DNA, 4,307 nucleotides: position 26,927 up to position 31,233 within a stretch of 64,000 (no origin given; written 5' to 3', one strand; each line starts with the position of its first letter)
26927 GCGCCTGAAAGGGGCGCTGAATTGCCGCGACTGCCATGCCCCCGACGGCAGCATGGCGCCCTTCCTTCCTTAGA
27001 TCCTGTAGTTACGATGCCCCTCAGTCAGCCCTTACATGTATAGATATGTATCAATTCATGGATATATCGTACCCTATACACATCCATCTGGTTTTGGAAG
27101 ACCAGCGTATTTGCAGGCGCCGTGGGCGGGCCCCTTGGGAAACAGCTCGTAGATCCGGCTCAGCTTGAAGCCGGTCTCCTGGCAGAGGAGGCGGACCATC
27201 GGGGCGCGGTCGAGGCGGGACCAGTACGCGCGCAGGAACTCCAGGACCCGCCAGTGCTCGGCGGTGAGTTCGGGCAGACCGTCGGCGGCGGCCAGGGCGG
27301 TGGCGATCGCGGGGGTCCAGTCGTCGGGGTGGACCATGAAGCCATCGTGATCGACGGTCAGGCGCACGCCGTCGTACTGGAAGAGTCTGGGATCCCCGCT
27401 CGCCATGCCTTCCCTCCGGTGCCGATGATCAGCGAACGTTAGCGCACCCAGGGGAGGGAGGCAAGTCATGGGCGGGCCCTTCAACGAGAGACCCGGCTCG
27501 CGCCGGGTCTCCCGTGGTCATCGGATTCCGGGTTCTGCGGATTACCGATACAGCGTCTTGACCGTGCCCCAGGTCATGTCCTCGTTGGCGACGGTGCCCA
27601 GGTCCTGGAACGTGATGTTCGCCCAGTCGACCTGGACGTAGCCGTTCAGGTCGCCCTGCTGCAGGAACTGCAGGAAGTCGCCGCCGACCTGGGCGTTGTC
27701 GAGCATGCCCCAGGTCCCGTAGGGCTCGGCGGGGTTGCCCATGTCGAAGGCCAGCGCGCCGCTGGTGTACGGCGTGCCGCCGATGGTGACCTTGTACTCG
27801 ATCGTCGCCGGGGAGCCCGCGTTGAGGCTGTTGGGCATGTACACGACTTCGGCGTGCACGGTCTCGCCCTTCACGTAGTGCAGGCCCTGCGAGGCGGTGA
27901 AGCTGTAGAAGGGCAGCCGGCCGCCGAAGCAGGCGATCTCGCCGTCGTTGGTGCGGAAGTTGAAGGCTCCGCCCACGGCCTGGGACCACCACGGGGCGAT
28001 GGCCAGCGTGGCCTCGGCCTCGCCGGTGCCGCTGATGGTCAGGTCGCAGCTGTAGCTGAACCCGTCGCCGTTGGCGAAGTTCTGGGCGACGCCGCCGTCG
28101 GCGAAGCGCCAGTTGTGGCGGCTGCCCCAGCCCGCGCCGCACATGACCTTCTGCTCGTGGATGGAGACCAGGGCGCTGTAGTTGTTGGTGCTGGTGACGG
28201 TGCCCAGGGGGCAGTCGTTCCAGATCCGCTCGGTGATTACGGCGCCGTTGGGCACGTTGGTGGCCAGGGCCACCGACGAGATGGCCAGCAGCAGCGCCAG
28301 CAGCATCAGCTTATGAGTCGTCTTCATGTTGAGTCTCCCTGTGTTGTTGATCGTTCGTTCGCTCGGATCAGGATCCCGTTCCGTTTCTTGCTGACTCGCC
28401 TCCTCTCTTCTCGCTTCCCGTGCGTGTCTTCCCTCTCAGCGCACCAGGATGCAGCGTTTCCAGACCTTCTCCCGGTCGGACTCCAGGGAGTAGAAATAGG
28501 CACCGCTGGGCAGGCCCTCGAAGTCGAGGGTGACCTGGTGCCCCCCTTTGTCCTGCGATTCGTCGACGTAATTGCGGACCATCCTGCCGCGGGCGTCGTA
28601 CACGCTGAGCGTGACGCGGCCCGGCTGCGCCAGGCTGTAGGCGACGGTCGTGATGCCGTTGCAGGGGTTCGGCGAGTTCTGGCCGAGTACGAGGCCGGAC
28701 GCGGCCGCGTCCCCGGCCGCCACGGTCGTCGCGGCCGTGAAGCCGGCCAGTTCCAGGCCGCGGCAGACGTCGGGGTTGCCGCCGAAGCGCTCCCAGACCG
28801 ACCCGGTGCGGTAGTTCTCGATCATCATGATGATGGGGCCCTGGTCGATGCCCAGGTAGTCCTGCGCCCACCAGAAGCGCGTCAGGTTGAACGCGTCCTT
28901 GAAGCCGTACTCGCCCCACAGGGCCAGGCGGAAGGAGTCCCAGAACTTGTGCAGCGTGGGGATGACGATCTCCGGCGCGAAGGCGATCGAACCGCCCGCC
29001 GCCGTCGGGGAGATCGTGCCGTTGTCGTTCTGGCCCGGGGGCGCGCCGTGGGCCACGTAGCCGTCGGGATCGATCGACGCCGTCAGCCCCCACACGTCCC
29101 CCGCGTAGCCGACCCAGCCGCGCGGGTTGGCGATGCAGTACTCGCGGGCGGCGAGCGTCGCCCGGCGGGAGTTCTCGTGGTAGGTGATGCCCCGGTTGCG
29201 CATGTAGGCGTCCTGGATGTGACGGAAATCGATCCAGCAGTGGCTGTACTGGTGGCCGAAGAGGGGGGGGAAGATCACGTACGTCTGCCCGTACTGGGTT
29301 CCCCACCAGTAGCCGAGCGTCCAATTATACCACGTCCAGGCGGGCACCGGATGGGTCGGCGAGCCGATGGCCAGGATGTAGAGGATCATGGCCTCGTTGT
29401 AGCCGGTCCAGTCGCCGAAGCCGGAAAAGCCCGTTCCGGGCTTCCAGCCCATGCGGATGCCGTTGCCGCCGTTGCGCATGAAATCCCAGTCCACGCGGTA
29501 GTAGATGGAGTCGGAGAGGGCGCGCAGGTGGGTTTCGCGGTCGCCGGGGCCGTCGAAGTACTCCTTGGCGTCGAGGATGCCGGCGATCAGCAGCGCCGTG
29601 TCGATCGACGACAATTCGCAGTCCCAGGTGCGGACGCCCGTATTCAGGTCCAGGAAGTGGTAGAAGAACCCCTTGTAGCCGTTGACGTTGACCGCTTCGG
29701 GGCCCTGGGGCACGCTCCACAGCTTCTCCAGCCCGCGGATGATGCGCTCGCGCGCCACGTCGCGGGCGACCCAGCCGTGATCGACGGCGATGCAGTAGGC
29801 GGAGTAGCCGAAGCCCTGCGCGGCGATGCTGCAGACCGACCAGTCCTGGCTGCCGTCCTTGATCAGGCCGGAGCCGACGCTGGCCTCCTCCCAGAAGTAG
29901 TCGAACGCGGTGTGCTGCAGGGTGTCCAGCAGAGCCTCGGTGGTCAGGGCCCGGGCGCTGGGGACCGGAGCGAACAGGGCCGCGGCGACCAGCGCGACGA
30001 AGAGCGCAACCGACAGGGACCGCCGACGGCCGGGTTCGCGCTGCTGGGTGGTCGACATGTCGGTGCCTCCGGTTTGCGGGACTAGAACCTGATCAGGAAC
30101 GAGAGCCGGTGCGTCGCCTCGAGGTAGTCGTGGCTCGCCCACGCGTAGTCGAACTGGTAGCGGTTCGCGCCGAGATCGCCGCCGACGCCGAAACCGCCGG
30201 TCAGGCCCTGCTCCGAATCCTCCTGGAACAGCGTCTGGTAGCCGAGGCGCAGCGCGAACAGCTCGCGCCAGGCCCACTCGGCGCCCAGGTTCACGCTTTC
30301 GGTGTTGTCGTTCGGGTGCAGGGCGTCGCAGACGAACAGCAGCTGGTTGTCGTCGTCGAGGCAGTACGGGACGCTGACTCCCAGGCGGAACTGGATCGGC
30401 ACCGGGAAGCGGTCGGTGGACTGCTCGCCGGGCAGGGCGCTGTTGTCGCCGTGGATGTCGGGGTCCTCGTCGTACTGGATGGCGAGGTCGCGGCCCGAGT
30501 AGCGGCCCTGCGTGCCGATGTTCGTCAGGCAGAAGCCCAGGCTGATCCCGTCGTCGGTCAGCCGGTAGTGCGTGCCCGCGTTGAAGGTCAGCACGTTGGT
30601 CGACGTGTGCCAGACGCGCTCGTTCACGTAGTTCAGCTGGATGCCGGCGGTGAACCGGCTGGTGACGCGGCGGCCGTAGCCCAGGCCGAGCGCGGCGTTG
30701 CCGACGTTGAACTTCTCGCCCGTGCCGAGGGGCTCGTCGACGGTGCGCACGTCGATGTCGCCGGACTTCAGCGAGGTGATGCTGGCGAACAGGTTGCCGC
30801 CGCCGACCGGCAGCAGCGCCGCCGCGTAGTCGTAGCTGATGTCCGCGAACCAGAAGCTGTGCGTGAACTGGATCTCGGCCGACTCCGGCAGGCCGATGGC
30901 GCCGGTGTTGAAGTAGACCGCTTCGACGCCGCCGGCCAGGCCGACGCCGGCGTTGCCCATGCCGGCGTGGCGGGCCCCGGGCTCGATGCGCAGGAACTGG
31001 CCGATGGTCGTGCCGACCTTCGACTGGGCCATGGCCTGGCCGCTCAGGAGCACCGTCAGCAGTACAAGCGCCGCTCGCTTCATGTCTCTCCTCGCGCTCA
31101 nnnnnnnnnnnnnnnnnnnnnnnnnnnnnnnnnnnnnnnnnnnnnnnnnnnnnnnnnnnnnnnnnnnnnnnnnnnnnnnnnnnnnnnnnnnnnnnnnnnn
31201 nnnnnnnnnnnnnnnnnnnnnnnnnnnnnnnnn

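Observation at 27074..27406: Bona fide two-cysteine DsrC-type protein with no dsrAB nearby, at the tail of a T9SS/TBDR operon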

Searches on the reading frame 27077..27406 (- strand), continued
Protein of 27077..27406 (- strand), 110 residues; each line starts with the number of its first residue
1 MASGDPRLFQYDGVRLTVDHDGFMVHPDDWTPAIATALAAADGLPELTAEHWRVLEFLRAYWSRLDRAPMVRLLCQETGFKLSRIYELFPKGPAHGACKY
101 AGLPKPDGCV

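Call 55: find_encoding_contigs(protein=P0014, flank=10000, max_places=2)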
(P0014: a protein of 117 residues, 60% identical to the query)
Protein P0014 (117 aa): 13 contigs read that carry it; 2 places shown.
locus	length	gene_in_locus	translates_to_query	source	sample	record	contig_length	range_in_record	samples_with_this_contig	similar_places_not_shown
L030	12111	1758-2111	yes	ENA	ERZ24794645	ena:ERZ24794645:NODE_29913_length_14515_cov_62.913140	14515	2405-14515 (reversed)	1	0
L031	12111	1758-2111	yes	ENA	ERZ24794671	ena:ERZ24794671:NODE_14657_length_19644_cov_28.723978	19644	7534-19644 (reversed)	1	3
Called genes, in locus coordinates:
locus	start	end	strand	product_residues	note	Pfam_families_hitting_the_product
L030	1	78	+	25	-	?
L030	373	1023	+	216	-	PF16264:SatD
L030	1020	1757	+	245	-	PF11750:DUF3307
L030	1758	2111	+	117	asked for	PF04358:DsrC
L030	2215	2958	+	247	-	PF01135:PCMT, PF00398:RrnaAD, PF13649:Methyltransf_25 (weak), PF13847:Methyltransf_31 (weak)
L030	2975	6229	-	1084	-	PF08309:LVIVD, PF13860:FlgD_ig (faint)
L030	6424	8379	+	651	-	PF13727:CoA_binding_3, PF00106:adh_short (weak), PF04321:RmlD_sub_bind, PF08659:KR, PF01073:3Beta_HSD, PF01370:Epimerase, PF02719:Polysacc_synt_2, PF16363:GDP_Man_Dehyd, +1 more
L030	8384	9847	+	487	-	PF01943:Polysacc_synt, PF13440:Polysacc_synt_3 (weak), PF03023:MurJ (weak)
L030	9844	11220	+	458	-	PF04932:Wzy_C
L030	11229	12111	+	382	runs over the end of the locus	PF13439:Glyco_transf_4, PF13579:Glyco_trans_4_4, PF00534:Glycos_transf_1, PF13692:Glyco_trans_1_4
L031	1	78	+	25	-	?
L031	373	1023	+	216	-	PF16264:SatD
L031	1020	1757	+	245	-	PF11750:DUF3307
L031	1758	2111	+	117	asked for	PF04358:DsrC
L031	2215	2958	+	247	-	PF01135:PCMT, PF00398:RrnaAD, PF13649:Methyltransf_25 (weak), PF13847:Methyltransf_31 (weak)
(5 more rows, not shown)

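Call 56: find_encoding_contigs(protein=P0008, flank=10000, max_places=2)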
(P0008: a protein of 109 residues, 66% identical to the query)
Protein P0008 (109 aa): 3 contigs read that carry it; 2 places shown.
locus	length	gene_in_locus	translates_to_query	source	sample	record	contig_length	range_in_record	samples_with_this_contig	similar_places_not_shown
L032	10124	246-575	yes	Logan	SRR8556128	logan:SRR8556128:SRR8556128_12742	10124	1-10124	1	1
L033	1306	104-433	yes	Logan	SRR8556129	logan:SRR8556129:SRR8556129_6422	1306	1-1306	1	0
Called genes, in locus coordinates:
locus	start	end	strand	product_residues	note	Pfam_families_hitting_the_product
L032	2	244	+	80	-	?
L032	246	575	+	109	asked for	PF04358:DsrC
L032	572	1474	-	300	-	PF05401:NodS (weak), PF03141:Methyltransf_29 (weak), PF01209:Ubie_methyltran, PF13489:Methyltransf_23, PF13847:Methyltransf_31, PF08241:Methyltransf_11, PF08242:Methyltransf_12, PF13649:Methyltransf_25, +1 more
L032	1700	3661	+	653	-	PF08659:KR (faint), PF13727:CoA_binding_3, PF01370:Epimerase, PF02719:Polysacc_synt_2, PF04321:RmlD_sub_bind, PF01073:3Beta_HSD, PF13460:NAD_binding_10 (weak), PF16363:GDP_Man_Dehyd, +3 more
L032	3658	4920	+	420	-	PF01943:Polysacc_synt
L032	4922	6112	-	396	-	PF13439:Glyco_transf_4, PF13579:Glyco_trans_4_4, PF13477:Glyco_trans_4_2 (weak), PF20706:GT4-conflict, PF00534:Glycos_transf_1, PF13692:Glyco_trans_1_4, PF13524:Glyco_trans_1_2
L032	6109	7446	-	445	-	PF04932:Wzy_C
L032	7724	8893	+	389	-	PF13439:Glyco_transf_4 (weak), PF13579:Glyco_trans_4_4, PF00534:Glycos_transf_1, PF13692:Glyco_trans_1_4, PF13524:Glyco_trans_1_2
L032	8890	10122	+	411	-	?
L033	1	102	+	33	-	?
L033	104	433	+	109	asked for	PF04358:DsrC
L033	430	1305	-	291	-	?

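Call 59: find_encoding_contigs(protein=P0021, flank=10000, max_places=2)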
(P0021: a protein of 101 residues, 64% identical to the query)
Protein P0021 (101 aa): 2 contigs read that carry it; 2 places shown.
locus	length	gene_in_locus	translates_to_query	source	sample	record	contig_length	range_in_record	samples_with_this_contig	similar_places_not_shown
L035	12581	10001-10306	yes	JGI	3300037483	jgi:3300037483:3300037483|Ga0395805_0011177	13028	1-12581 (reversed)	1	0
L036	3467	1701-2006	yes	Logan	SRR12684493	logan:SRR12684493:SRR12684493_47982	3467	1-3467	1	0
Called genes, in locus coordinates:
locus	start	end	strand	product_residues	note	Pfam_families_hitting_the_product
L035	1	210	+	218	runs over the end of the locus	?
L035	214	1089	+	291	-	PF00231:ATP-synt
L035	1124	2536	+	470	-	PF02874:ATP-synt_ab_N, PF00006:ATP-synt_ab, PF22919:ATP-synt_VA_C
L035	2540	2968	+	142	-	PF02823:ATP-synt_DE_N, PF00401:ATP-synt_DE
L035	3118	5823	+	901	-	PF00989:PAS, PF08448:PAS_4, PF13426:PAS_9, PF08447:PAS_3, PF00989:PAS, PF08448:PAS_4, PF13188:PAS_8, PF13426:PAS_9, +6 more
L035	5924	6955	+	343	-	PF00034:Cytochrom_C (faint), PF03150:CCP_MauG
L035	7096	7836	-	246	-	PF23621:BP74_N (weak)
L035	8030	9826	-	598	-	PF14522:Cytochrome_C7 (faint)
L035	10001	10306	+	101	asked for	PF04358:DsrC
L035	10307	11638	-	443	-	PF02661:Fic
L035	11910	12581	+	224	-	?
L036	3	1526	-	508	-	?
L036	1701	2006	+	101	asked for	PF04358:DsrC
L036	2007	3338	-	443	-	PF02661:Fic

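Call 73: list_cluster_members(proteins=[P0002, P0011, P0015, P0017, P0028, P0032, P0082, P0097])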
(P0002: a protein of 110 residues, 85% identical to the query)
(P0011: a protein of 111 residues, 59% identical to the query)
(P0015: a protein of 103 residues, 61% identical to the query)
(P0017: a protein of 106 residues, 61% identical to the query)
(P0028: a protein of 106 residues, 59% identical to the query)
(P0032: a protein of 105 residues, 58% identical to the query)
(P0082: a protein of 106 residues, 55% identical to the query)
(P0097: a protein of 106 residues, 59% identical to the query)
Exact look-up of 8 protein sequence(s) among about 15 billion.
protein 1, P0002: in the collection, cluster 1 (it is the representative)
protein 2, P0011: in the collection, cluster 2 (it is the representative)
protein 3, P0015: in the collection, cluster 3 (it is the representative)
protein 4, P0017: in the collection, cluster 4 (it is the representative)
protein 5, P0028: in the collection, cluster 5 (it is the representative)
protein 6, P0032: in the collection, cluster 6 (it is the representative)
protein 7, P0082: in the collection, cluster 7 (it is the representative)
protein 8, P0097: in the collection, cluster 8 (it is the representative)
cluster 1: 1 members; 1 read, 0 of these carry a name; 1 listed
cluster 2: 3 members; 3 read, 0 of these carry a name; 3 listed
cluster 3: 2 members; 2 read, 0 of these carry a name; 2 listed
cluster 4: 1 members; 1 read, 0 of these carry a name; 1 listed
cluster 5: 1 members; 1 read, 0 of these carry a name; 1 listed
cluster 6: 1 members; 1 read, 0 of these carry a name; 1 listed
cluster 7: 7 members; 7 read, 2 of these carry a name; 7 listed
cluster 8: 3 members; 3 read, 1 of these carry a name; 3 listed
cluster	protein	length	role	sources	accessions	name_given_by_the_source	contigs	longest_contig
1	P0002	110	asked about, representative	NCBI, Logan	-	-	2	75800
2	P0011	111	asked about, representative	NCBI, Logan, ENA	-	-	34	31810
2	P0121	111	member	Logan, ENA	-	-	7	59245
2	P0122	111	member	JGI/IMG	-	-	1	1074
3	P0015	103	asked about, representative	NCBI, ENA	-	-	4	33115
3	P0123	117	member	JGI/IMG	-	-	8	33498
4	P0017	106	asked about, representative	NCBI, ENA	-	-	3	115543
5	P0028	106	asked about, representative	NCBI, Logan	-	-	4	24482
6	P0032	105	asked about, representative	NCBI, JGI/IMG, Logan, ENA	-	-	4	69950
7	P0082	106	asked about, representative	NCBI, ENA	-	-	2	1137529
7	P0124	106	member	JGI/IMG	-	tRNA 2-thiouridine synthesizing protein E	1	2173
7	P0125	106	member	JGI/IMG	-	tRNA 2-thiouridine synthesizing protein E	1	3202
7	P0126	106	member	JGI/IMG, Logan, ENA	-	-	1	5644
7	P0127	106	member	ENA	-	-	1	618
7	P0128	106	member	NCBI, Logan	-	-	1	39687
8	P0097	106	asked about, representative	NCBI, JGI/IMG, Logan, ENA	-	TusE/DsrC/DsvC family sulfur relay protein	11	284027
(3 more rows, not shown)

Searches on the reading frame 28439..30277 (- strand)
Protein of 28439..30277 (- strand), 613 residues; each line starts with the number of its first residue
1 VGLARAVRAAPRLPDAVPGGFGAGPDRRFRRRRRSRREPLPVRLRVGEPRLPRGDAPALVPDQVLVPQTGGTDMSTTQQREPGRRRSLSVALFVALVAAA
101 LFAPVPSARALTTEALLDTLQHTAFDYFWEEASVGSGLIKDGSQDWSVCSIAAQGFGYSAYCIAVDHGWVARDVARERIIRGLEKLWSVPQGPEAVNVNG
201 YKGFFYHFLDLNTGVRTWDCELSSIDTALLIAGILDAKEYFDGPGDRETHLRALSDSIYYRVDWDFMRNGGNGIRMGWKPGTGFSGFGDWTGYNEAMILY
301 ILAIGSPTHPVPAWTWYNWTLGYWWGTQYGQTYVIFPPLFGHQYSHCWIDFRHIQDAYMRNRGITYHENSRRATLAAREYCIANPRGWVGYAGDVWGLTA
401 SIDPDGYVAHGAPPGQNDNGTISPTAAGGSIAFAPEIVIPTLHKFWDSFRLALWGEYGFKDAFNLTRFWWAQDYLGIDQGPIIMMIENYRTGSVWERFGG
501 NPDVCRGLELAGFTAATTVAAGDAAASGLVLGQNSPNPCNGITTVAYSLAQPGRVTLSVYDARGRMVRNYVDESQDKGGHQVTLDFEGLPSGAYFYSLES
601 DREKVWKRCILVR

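Call 6: search_protein_families(library=pfam, proteins=[window:28439-30277:-], max_evalue=0.01)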
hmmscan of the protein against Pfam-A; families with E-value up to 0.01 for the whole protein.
window:28439-30277:- (613 aa): 4 families
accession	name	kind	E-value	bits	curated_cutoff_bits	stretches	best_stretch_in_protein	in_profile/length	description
PF10091.15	Glycoamylase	-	1.5e-80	270.3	27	1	289-499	3-218/221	Putative glucoamylase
PF18962.6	Por_Secre_tail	-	2.5e-10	41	27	1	536-610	3-74/75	Secretion system C-terminal sorting domain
PF13860.13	FlgD_ig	-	0.002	18.5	27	1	544-601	13-76/79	FlgD Ig-like domain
PF06832.18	BiPBP_C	-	0.0086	16.4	26.8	0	544-568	63-87/90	Penicillin-Binding Protein C-terminus Family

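Call 7: search_protein_families(library=ncbifam, proteins=[window:28439-30277:-], max_evalue=0.01)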
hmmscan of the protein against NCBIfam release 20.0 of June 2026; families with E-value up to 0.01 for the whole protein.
window:28439-30277:- (613 aa): 3 families
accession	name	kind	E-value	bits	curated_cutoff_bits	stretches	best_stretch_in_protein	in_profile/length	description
TIGR04183.1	Por_Secre_tail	domain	1.5e-07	31.2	23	1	536-607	3-67/72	T9SS type A sorting domain-containing protein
NF052323.1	T9SSA_dep_M6i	equivalog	1.5e-05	23.2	600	1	534-600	960-1026/1043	T9SS-dependent M6-like inactivated metalloprotease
NF038113.1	T9SSA_dep_M36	equivalog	9.1e-05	20.8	885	1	535-610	796-867/869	T9SS-dependent M36 family metallopeptidase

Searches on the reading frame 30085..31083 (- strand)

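Call 53: search_protein_families(library=ncbifam, proteins=[window:30085-31083:-], max_evalue=0.001)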
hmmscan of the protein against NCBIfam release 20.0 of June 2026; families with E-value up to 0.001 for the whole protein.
window:30085-31083:- (333 aa): 4 families
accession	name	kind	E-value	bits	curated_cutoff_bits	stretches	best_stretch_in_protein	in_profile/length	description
NF033709.1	PorV_fam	subfamily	4.7e-49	167.7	90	1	25-333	1-326/326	PorV/PorQ family protein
NF033711.1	T9SS_PorQ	equivalog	1.4e-20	73.7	220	1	5-192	4-190/335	type IX secretion system protein PorQ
NF033710.1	T9SS_OM_PorV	equivalog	8.8e-18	64.6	250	1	12-163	8-165/367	type IX secretion system outer membrane channel protein PorV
NF052325.1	PorVQ2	equivalog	2.5e-10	39.8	325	1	9-157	8-167/354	putative type IX sorting system protein PorV2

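Call 54: search_protein_families(library=pfam, proteins=[window:30085-31083:-], max_evalue=0.001)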
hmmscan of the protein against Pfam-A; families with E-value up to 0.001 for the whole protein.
window:30085-31083:- (333 aa): 0 families
